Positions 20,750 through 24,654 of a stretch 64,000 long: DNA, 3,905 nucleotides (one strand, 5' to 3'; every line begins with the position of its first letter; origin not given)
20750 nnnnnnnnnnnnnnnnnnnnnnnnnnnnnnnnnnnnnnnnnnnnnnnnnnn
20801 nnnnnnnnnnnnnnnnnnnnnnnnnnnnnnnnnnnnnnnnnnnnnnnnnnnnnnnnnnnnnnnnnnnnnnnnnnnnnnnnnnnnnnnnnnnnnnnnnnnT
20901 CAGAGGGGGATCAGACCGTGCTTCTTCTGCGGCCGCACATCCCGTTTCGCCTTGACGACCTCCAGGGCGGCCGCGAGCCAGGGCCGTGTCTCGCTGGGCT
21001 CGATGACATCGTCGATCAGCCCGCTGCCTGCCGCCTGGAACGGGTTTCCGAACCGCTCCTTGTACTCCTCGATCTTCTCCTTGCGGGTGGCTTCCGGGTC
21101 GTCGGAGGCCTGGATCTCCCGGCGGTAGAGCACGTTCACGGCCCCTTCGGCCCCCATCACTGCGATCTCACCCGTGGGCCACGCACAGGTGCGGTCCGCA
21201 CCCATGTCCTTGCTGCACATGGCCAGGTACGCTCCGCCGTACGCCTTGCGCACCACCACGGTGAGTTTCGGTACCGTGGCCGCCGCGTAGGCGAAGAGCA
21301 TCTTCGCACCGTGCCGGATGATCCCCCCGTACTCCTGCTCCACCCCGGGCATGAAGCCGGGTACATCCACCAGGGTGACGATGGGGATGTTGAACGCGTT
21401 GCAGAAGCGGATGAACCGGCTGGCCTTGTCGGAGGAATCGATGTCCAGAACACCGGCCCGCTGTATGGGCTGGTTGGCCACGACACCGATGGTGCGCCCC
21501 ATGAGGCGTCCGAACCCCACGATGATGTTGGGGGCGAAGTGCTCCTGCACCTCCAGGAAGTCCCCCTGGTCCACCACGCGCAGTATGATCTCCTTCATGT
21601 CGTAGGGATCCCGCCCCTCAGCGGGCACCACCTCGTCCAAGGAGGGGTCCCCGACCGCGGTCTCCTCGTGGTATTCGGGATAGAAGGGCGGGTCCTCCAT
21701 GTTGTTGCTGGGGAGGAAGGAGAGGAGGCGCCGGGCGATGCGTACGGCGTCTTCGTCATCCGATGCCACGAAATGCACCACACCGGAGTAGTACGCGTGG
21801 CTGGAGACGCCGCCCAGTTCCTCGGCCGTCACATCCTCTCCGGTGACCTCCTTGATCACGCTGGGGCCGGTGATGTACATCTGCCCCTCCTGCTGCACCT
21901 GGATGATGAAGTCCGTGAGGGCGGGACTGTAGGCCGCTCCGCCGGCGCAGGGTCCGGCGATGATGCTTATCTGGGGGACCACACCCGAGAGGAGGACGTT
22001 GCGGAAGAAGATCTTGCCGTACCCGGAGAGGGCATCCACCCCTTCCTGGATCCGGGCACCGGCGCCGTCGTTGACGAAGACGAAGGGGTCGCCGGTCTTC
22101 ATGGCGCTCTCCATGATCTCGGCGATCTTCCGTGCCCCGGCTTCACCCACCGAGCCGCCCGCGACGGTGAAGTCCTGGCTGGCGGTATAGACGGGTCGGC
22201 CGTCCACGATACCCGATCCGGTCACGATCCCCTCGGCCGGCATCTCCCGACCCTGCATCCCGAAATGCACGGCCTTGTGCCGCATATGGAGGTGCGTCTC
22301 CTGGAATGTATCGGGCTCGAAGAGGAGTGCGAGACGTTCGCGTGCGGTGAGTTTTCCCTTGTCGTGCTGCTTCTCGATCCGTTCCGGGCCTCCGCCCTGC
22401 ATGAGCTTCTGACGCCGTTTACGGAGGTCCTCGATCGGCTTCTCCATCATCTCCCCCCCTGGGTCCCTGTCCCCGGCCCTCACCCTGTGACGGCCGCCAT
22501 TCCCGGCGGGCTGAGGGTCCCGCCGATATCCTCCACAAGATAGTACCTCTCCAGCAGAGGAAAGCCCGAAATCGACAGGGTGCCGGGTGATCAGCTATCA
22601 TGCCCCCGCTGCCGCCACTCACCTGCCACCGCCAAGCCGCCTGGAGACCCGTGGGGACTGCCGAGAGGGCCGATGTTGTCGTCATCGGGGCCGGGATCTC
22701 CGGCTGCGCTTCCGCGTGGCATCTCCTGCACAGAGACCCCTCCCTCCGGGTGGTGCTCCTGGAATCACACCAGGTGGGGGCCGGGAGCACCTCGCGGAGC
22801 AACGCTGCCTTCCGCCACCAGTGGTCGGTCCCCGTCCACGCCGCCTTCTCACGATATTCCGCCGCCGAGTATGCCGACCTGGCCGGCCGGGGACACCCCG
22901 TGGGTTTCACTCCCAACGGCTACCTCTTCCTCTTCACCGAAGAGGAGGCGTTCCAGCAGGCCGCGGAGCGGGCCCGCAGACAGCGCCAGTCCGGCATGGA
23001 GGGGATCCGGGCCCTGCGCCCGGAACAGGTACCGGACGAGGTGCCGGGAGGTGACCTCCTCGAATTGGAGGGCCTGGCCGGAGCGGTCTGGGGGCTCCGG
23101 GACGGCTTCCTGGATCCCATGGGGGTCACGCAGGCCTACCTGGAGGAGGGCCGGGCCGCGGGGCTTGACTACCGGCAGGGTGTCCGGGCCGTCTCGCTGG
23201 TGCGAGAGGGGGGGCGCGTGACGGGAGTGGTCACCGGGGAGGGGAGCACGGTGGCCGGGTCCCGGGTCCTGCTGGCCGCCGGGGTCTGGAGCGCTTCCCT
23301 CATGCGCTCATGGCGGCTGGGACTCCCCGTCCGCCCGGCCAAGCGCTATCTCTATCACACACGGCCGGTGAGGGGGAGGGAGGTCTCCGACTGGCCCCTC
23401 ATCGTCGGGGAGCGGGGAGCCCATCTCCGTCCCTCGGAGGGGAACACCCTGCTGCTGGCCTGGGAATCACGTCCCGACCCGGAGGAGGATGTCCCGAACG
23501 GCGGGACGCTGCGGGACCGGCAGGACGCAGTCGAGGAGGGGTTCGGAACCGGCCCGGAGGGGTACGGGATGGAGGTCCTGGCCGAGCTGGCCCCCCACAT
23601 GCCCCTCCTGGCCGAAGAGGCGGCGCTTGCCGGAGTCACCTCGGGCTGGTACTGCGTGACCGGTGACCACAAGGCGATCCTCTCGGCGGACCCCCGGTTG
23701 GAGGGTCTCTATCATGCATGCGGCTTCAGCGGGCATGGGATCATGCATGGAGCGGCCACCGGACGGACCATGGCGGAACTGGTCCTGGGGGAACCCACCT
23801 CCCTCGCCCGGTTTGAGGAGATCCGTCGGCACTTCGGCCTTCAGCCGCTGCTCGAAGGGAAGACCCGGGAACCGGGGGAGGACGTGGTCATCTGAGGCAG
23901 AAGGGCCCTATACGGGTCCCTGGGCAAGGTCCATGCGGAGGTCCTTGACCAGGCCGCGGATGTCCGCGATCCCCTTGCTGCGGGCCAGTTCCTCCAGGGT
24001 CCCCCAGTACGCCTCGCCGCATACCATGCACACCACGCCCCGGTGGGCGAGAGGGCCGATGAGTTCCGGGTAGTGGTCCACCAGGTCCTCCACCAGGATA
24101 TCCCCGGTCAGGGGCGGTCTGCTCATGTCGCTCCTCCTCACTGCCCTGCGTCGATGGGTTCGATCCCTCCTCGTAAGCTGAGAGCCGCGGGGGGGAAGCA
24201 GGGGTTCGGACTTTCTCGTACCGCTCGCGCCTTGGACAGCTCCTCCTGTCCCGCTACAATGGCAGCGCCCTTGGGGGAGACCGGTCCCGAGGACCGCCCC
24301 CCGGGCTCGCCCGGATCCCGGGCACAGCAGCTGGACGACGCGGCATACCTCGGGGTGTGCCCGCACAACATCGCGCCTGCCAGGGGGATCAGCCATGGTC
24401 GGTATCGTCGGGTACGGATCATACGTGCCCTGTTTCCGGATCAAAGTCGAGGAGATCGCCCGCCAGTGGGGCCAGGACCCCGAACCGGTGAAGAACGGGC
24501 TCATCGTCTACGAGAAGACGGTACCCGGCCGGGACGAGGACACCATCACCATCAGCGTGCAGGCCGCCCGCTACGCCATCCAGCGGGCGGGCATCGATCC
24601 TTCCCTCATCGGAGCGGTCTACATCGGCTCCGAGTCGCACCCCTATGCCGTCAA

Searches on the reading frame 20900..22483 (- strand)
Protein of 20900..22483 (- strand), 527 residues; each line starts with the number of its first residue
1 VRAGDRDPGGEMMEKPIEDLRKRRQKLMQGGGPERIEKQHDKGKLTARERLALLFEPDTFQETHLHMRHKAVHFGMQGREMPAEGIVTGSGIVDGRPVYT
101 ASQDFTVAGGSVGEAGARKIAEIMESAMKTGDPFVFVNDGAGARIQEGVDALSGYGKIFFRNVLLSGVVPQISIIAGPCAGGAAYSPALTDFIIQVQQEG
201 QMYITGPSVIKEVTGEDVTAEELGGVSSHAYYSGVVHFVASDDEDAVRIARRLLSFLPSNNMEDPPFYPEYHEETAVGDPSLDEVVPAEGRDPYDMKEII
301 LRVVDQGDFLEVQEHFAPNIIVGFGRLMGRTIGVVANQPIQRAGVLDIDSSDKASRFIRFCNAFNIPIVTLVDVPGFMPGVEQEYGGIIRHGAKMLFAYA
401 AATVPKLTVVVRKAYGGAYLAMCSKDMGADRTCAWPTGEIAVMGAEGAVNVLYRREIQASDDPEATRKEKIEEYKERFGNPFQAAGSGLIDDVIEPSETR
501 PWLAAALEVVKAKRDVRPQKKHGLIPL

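Call 33: search_protein_families(library=pfam, proteins=[window:20900-22483:-])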
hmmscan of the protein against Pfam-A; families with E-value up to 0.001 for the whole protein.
window:20900-22483:- (527 aa): 3 families
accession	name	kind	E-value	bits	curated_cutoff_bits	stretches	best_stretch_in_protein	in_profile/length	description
PF01039.27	Carboxyl_trans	-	1.6e-190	634.4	22.3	1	38-525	1-493/493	Carboxyl transferase domain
PF03255.19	ACCA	-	4.4e-12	46.2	23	1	352-461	134-239/310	Acetyl co-enzyme A carboxylase carboxyltransferase-like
PF06833.16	MdcE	-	0.00038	20.7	32.7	1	366-451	28-113/196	Malonate decarboxylase gamma subunit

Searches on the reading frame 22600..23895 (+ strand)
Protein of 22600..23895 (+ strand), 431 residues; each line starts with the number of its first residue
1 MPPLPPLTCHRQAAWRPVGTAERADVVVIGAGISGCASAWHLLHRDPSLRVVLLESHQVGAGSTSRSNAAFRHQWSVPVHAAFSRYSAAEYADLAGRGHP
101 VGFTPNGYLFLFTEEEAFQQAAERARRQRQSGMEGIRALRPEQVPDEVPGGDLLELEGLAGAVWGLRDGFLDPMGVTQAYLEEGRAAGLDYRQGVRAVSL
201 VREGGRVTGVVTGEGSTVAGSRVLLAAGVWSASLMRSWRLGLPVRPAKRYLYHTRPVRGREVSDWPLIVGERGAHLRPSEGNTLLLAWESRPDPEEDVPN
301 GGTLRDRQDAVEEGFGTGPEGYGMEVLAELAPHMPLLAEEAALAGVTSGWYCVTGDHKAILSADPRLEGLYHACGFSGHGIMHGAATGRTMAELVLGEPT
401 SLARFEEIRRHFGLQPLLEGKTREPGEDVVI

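Call 33: search_protein_families(library=pfam, proteins=[window:22600-23895:+])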
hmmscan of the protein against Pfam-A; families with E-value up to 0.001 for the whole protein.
window:22600-23895:+ (431 aa): 7 families
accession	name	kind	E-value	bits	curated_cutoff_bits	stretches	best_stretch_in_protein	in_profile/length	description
PF01266.30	DAO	-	1.9e-58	199.1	27.9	1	25-394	1-353/353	FAD dependent oxidoreductase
PF13450.12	NAD_binding_8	-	1.4e-06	28.9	21.9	1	28-86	1-58/68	NAD(P)-binding Rossmann-like domain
PF00890.30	FAD_binding_2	-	3.3e-06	27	20.4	1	25-234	1-208/414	FAD binding domain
PF13454.12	NAD_binding_9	-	8.1e-06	26.3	21.8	1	27-74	1-50/155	FAD-NAD(P)-binding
PF01946.23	Thi4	-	1.4e-05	24.9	26.2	1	23-59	17-52/235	Thi4 family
PF07992.20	Pyr_redox_2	-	0.0001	22.3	26.1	0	25-57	2-32/291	Pyridine nucleotide-disulphide oxidoreductase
PF01134.28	GIDA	-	0.00012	21.7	22.1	0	25-56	1-30/391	Glucose inhibited division protein A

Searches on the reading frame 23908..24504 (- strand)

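Call 17: search_protein_families(library=pfam, proteins=[window:23908-24504:-], max_evalue=0.01)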
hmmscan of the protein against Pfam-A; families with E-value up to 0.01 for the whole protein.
window:23908-24504:- (198 aa): 1 family
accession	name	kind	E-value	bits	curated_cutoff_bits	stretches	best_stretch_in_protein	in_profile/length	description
PF08984.16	DUF1858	-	0.0018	18.8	32.2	0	133-179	2-53/59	Domain of unknown function (DUF1858)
